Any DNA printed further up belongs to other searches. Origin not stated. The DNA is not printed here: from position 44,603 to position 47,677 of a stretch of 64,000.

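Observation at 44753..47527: HdrA-like subunit split by a complete GltD-like NAD(P)H oxidoreductase insertion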

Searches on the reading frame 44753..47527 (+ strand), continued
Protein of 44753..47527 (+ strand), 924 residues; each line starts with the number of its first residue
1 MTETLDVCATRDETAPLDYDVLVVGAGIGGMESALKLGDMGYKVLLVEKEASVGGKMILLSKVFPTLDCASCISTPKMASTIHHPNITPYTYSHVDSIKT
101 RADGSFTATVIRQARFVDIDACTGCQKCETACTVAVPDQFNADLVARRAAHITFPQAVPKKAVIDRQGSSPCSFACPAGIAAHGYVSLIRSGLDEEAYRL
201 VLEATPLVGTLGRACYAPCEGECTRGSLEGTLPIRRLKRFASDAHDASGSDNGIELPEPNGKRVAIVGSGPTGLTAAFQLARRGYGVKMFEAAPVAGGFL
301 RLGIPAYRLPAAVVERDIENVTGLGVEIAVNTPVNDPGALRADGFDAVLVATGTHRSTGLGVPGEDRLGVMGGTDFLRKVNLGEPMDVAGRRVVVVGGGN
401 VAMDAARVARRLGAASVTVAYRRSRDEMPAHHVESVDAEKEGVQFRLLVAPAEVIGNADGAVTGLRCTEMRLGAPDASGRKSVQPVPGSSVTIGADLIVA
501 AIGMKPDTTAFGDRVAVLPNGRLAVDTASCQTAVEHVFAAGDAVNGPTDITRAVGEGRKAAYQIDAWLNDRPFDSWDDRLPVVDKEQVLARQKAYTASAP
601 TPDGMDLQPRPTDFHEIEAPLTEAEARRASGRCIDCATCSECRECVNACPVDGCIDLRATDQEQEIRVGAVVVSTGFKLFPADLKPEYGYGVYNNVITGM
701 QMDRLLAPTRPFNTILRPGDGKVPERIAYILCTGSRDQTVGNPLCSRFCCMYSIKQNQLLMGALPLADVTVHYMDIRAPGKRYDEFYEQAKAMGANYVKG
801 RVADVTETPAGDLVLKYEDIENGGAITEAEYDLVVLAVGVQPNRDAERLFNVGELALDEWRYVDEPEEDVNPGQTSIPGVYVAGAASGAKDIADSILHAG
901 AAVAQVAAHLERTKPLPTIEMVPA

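Call 46: find_encoding_contigs(protein=P0017, flank=10000, max_places=2)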
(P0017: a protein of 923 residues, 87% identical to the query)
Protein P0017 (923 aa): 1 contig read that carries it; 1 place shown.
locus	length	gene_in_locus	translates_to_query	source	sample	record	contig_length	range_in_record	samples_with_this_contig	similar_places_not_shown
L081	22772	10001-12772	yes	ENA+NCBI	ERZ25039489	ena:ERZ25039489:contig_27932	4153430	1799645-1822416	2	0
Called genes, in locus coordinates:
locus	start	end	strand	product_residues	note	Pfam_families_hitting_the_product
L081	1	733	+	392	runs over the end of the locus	PF04055:Radical_SAM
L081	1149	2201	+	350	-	PF01593:Amino_oxidase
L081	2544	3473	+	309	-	PF00005:ABC_tran, PF13304:AAA_21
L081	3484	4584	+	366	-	PF12698:ABC2_membrane_3, PF01061:ABC2_membrane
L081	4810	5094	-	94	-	-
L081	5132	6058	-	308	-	PF00296:Bac_luciferase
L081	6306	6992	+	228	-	PF06778:Chlor_dismutase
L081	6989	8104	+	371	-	PF00762:Ferrochelatase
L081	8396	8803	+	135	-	PF13686:DrsE_2 (weak)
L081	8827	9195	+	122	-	PF02635:DsrE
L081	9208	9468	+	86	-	PF01206:TusA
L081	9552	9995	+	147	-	PF02662:FlpD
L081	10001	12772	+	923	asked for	PF00890:FAD_binding_2 (weak), PF07992:Pyr_redox_2 (weak), PF12831:FAD_oxidored (weak), PF14691:Fer4_20, PF07992:Pyr_redox_2, PF01266:DAO (weak), PF13450:NAD_binding_8, PF13738:Pyr_redox_3, +9 more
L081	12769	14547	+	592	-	PF00890:FAD_binding_2 (weak), PF07992:Pyr_redox_2, PF12831:FAD_oxidored (weak), PF13450:NAD_binding_8 (weak), PF13187:Fer4_9, PF13237:Fer4_10, PF14697:Fer4_21, PF12838:Fer4_7, +5 more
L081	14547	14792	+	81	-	-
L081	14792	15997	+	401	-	PF13187:Fer4_9, PF25160:LdpA_Fe-S-bd (faint), PF12838:Fer4_7 (weak), PF13183:Fer4_8, PF13237:Fer4_10, PF13534:Fer4_17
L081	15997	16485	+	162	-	PF01814:Hemerythrin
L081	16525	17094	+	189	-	PF03551:PadR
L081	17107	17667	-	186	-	PF01814:Hemerythrin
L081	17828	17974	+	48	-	-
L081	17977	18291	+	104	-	PF13769:Virulence_fact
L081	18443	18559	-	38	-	-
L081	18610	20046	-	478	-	PF01266:DAO (faint), PF07992:Pyr_redox_2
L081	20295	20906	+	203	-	PF13489:Methyltransf_23, PF03848:TehB (weak), PF05175:MTS (faint), PF08241:Methyltransf_11, PF08242:Methyltransf_12, PF13649:Methyltransf_25, PF13847:Methyltransf_31 (weak)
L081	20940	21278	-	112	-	-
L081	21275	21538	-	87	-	-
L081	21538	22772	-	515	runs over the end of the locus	PF00270:DEAD, PF04851:ResIII (weak), PF00271:Helicase_C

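Call 49: search_protein_families(library=pfam, proteins=[L078:2-1774:+, L078:2197-2865:+, L078:2914-3711:+, L078:3618-6338:-, L078:7493-7969:+, L078:14261-14803:+, L078:14813-15805:+, L078:17960-19111:+, L077:3468-6566:+, L077:14980-16686:-], max_evalue=0.0001)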
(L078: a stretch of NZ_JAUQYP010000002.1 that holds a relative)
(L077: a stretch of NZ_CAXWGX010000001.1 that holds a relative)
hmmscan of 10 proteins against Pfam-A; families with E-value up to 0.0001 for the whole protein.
L078:2-1774:+ (591 aa): 1 family
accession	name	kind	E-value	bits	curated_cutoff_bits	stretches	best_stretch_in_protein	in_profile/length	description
PF07690.21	MFS_1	-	2e-38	132.6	33.4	1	12-427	2-346/347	Major Facilitator Superfamily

L078:2197-2865:+ (223 aa): 2 families
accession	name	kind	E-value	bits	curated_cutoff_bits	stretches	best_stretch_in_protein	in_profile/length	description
PF00440.29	TetR_N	-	1.1e-16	60.8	24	1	28-73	2-47/47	Bacterial regulatory proteins, tetR family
PF17933.6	TetR_C_25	-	1.6e-07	32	26.4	1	121-219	4-106/106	Tetracyclin repressor-like, C-terminal domain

L078:2914-3711:+ (266 aa): 3 families
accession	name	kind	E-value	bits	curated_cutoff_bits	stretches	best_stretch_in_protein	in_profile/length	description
PF00005.33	ABC_tran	-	1.1e-34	120.4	25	1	55-200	1-136/137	ABC transporter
PF13304.12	AAA_21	-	3e-06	27.9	27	0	172-233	237-301/304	AAA domain, putative AbiEii toxin, Type IV TA system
PF02463.25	SMC_N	-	3.6e-06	27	40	0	165-245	135-212/220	RecF/RecN/SMC N terminal domain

L078:3618-6338:- (906 aa): 0 families

L078:7493-7969:+ (159 aa): 2 families
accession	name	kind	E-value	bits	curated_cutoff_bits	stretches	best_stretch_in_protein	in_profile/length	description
PF13686.11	DrsE_2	-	5.3e-64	215.3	25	1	4-158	2-156/156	DsrE/DsrF/DrsH-like family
PF02635.20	DsrE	-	1.3e-11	45.1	22.7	1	87-146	42-103/116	DsrE/DsrF-like family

L078:14261-14803:+ (181 aa): 2 families
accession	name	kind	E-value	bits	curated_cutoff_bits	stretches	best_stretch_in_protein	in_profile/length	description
PF04978.18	MST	-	6.4e-16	59.6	27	1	20-168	12-147/149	Mycothiol-S-transferase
PF12867.12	DinB_2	-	9.4e-15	55.6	24.8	1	21-161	9-128/128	DinB superfamily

L078:14813-15805:+ (331 aa): 3 families
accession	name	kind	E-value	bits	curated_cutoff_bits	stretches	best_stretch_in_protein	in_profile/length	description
PF01370.27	Epimerase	-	7.8e-22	78.3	20.9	1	8-215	1-231/240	NAD dependent epimerase/dehydratase family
PF13460.12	NAD_binding_10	-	2.4e-11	44.3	27.2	1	12-162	1-149/184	NAD(P)H-binding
PF04321.23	RmlD_sub_bind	-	2.2e-06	27.4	27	0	7-80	2-62/287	RmlD substrate binding domain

L078:17960-19111:+ (384 aa): 8 families
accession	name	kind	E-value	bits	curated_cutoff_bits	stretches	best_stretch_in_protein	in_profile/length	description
PF17179.9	Fer4_22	-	3e-31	108.6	27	1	263-357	1-95/95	4Fe-4S dicluster domain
PF12838.12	Fer4_7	-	4.7e-07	30.6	27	0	337-356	32-51/52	4Fe-4S dicluster domain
PF13534.11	Fer4_17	-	7.7e-07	30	22.2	0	250-276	32-58/61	4Fe-4S dicluster domain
PF13746.11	Fer4_18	-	1.8e-06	28.6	27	0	322-360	40-78/114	4Fe-4S dicluster domain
PF13237.11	Fer4_10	-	2.7e-06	27.6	25.5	0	341-362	7-31/53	4Fe-4S dicluster domain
PF14697.11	Fer4_21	-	6.7e-06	26.6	35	0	253-278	30-55/59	4Fe-4S dicluster domain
PF12797.12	Fer4_2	-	4.6e-05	23.6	24.5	0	342-355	9-22/22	4Fe-4S binding domain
PF13183.11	Fer4_8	-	9.2e-05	23.4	27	0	261-357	2-68/68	4Fe-4S dicluster domain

L077:3468-6566:+ (1033 aa): 4 families
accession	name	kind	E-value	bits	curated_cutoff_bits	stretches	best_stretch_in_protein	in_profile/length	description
PF11852.14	Pullul_strch_C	-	3.1e-46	157.3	29.7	1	871-1031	2-164/165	Alpha-1,6-glucosidases, pullulanase-type, C-terminal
PF17967.7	Pullulanase_N2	-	3.7e-20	73.2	23.2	1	155-273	4-112/112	Pullulanase N2 domain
PF02922.24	CBM_48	-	4.3e-07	30.6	22.4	1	283-369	2-83/83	Carbohydrate-binding module 48 (Isoamylase N-terminal domain)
PF00128.31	Alpha-amylase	-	1.2e-06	28.5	22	0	596-639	157-199/446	Alpha amylase, catalytic domain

L077:14980-16686:- (568 aa): 2 families
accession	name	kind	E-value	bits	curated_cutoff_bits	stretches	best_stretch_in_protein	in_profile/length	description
PF07992.20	Pyr_redox_2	-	1.4e-15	58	26.1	1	64-352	2-276/291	Pyridine nucleotide-disulphide oxidoreductase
PF13454.12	NAD_binding_9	-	8.3e-06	26.3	21.8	0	66-100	1-35/155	FAD-NAD(P)-binding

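Call 55: list_cluster_members(proteins=[P0122, P0124, P0125, P0126, P0131, P0134, P0135, P0143, P0148, P0152])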
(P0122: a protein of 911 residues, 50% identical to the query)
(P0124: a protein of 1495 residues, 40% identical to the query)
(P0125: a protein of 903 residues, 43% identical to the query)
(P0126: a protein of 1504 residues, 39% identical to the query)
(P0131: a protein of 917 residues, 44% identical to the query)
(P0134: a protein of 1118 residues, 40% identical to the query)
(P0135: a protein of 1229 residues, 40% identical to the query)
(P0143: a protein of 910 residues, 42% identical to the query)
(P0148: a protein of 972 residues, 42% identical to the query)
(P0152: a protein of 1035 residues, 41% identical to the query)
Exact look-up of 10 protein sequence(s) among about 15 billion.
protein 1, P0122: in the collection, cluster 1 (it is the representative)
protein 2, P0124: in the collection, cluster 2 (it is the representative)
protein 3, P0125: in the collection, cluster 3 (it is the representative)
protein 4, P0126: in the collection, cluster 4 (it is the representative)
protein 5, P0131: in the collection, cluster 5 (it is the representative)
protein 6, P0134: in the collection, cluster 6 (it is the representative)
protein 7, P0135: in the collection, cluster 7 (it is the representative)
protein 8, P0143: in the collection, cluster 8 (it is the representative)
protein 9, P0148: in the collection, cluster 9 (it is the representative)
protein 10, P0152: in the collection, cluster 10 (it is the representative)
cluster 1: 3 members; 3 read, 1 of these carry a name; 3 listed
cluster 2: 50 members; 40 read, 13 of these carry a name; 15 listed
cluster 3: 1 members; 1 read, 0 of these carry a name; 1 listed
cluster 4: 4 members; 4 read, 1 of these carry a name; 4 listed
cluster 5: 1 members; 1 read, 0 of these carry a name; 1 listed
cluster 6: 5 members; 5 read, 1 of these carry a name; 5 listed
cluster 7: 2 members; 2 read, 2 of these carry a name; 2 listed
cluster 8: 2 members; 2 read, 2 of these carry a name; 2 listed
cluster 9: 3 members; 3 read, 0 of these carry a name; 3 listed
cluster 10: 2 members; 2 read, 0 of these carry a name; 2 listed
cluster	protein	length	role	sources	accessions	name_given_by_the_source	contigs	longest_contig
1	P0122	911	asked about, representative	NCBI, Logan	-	-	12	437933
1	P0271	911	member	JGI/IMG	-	heterodisulfide reductase subunit A-like polyferredoxin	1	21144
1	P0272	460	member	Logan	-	-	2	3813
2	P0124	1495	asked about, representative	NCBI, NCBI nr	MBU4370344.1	MAG: FAD-dependent oxidoreductase [Proteobacteria bacterium] | FAD-dependent oxidoreductase [Pseudomonadota bacterium]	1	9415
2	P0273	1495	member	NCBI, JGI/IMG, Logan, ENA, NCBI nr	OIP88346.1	MAG: 4Fe-4S ferredoxin [Syntrophaceae bacterium CG2_30_58_14]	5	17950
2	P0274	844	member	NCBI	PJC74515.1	MAG: hypothetical protein CO013_04345, partial [Syntrophobacterales bacterium ...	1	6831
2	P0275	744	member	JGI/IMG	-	heterodisulfide reductase subunit A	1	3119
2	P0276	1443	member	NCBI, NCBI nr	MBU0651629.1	MAG: FAD-dependent oxidoreductase, partial [Proteobacteria bacterium] | FAD-dependent oxidoreductase [Pseudomonadota bacterium]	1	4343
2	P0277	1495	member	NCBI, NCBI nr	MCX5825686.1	MAG: FAD-dependent oxidoreductase [Deltaproteobacteria bacterium] | FAD-dependent oxidoreductase [Deltaproteobacteria bacterium]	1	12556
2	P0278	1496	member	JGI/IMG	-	heterodisulfide reductase subunit A-like polyferredoxin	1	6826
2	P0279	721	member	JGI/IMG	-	heterodisulfide reductase subunit A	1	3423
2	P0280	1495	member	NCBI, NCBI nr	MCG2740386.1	MAG: FAD-dependent oxidoreductase [Syntrophaceae bacterium] | FAD-dependent oxidoreductase [Syntrophaceae bacterium]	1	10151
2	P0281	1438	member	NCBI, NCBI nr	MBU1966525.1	MAG: FAD-dependent oxidoreductase [Proteobacteria bacterium] | FAD-dependent oxidoreductase [Pseudomonadota bacterium]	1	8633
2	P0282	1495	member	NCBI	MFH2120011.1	MAG: FAD-dependent oxidoreductase [Pseudomonadota bacterium]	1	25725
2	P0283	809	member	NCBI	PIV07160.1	MAG: hypothetical protein COS57_00695, partial [Syntrophobacterales bacterium ...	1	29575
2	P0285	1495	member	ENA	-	-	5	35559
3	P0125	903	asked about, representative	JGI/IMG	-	-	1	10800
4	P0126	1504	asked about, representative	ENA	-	-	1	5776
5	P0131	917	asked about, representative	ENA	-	-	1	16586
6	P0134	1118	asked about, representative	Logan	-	-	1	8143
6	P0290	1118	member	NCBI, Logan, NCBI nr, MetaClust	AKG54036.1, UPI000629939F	Cob--CoM heterodisulfide reductase subunit A [Dehalogenimonas sp. WBC-2] | status=active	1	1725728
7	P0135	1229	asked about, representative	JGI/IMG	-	heterodisulfide reductase subunit A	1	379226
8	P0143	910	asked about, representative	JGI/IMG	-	heterodisulfide reductase subunit A-like polyferredoxin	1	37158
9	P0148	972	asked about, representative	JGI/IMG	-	-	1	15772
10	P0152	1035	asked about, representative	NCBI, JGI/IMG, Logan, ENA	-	-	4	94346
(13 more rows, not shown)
